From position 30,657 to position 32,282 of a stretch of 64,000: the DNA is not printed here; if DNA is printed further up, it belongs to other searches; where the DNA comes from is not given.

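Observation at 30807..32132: IS1595-type transposase shell with the DDE core replaced by an acidic linker and a DprA-like winged helix (paralogue A)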

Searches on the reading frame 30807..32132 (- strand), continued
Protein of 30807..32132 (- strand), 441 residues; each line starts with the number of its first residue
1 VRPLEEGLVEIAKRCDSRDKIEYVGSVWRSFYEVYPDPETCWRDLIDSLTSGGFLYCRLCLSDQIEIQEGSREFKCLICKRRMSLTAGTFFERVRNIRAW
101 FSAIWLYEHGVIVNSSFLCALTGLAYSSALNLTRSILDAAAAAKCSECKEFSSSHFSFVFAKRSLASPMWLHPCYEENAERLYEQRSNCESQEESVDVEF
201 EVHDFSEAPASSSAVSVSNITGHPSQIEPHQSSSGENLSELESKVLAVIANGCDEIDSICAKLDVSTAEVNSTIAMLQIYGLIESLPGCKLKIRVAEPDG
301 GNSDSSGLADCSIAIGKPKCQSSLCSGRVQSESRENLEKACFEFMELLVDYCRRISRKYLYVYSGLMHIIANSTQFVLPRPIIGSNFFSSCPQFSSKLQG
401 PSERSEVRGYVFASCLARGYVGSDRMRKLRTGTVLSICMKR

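Call 106: predict_structure(alignment_id=A11)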
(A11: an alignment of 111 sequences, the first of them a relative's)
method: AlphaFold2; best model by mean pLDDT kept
length: 271 residues; sequences in the alignment: 111
mean_pLDDT: 94.2   pTM: 0.90
mean pLDDT of the five models: 94.2, 93.5, 93.1, 93.0, 92.5
residues with pLDDT >= 90: 235; 70-90: 26; 50-70: 8; < 50: 2
segments of 3 or more residues with pLDDT < 50: none
pLDDT, mean of each block of 10 residues (from residue 1): 60 91 97 98 98 97 98 98 98 98 99 98 98 98 98 96 95 89 78 92 97 96 98 95 98 96 94 75
secondary structure, 60 per line:
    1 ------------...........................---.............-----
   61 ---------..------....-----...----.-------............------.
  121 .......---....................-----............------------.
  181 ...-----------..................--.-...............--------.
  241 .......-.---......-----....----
elements in order: H13-39 H43-55 E78-81 E87-89 H102-113 H120-127 H131-150 E156-159 H160-166 H180-183 H195-212 H217-231 H240-247 H253-258 E264-267

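Call 108: fold_search(model_id=the predicted structure, library=pdb)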
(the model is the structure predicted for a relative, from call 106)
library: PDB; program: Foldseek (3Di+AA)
matches with E <= 10: 113; with E <= 0.001: 0
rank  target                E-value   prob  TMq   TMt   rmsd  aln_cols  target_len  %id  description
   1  2isw_B                1.5e+00  0.03  0.10  0.09  18.8       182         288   15  Structure of Giardia fructose-1,6-biphosphate aldolase in complex with phosphoglycolohydroxamate (released 2006-12-12)
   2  5hbu_D                2.2e+00  0.03  0.14  0.18  18.4       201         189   11  Structure of the E. coli nucleoid occlusion protein SlmA bound to DNA and the C-terminal tail of the cytoskeletal cell (released 2016-04-13)
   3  5yhz                  2.3e+00  0.28  0.13  0.24   7.8        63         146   13  Structure of Lactococcus lactis ZitR, E41A mutant (released 2017-12-06)
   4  3vpr_D                2.5e+00  0.09  0.15  0.21  10.9       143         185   10  Crystal Structure of a TetR Family Transcriptional Regulator PfmR from Thermus thermophilus HB8 (released 2012-07-11)
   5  8ro2_L                2.7e+00  0.09  0.17  0.09  19.2       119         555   10  Integrative Structure of the human intron lariat Spliceosome (ILS'') (released 2024-09-18)
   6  4gck_A                2.7e+00  0.04  0.14  0.19  18.7       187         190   10  structure of no-dna complex (released 2013-06-19)
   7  7bhp_Lp               3.0e+00  0.44  0.12  0.36   4.6        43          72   14  Cryo-EM structure of the human Ebp1 - 80S ribosome (released 2021-02-03)
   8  9gtv_A                3.0e+00  0.02  0.15  0.19  17.2       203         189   14  Crystal structure of RamR with Tyr59 replaced with para-boronophenylalanine (boronate form) (released 2024-12-25)
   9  7clf_A                3.3e+00  0.02  0.11  0.09  17.8       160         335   11  PigF with SAH (released 2021-07-28)
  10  5jb3_8                3.5e+00  0.28  0.11  0.20   4.4        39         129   23  Cryo-EM structure of a full archaeal ribosomal translation initiation complex in the P-REMOTE conformation (released 2016-11-30)
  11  3lmm_B                3.5e+00  0.21  0.13  0.07   6.2        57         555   12  Crystal Structure of the DIP2311 protein from Corynebacterium diphtheriae, Northeast Structural Genomics Consortium Ta (released 2010-02-16)
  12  5yhx_B                3.7e+00  0.14  0.13  0.24   8.2        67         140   13  Structure of Lactococcus lactis ZitR, wild type (released 2017-12-06)
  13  6rx9_B                3.7e+00  0.07  0.15  0.20  10.4       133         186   11  Crystal structure of TetR from Acinetobacter baumannii AYE (released 2020-07-15)
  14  4j3y_C                4.3e+00  0.10  0.10  0.25   9.9        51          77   18  Crystal structure of XIAP-BIR2 domain (released 2013-09-25)
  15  1pft_MODEL_1_A        4.6e+00  0.25  0.11  0.46   5.3        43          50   21  N-TERMINAL DOMAIN OF TFIIB, NMR (released 1996-08-17)
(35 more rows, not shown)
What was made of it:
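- Tried and rejected: Nothing better than E 1.5 (call 108).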

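Call 110: fold_search(model_id=the predicted structure, library=viral)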
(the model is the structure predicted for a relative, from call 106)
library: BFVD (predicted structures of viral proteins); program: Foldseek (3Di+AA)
matches with E <= 10: 128; with E <= 0.001: 1
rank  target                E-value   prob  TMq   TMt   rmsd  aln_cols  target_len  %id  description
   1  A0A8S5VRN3            1.3e-04  1.00  0.36  0.69   3.7       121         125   23  (no name in the UniProt tables at hand)
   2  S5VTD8                7.2e-03  1.00  0.32  0.26   9.7       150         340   14  (no name in the UniProt tables at hand)
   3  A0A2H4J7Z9            1.5e-01  0.84  0.15  0.23   8.3        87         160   16  Uncharacterized protein [uncultured Caudovirales phage]
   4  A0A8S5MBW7            2.2e-01  0.21  0.15  0.15  13.5       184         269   14  PriA DNA helicase Cys-rich region (CRR) domain [Myoviridae sp. ctj9o3]
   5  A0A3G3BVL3            4.1e-01  0.98  0.11  0.27   3.4        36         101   22  Uncharacterized protein [Bacillus phage vB_BcoS-136]
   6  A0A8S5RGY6            6.9e-01  0.97  0.12  0.65   2.6        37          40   27  DNA-directed RNA polymerase [virus sp. ct5rm7]
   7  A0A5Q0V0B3            1.2e+00  0.47  0.15  0.44   5.2        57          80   12  (no name in the UniProt tables at hand)
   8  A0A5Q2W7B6            1.2e+00  0.82  0.11  0.32   5.1        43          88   14  (no name in the UniProt tables at hand)
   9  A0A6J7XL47            1.4e+00  0.21  0.15  0.28   7.5        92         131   14  Zinc finger, Ogr/Delta-type [uncultured Caudovirales phage]
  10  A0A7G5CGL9            1.4e+00  0.16  0.11  0.09  12.5       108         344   15  (no name in the UniProt tables at hand)
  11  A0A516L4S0            1.6e+00  0.96  0.11  0.46   0.9        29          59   24  (no name in the UniProt tables at hand)
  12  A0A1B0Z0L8            2.3e+00  0.54  0.15  0.33   4.0        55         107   16  (no name in the UniProt tables at hand)
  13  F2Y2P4                2.3e+00  0.07  0.20  0.11  17.1       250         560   10  (no name in the UniProt tables at hand)
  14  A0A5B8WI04            2.6e+00  0.15  0.09  0.30   6.9        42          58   17  Uncharacterized protein [Arthrobacter phage Qui]
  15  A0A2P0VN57            2.6e+00  0.09  0.13  0.09  22.3       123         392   10  Putative late transcription factor VLTF3-like protein [Tetraselmis virus 1]
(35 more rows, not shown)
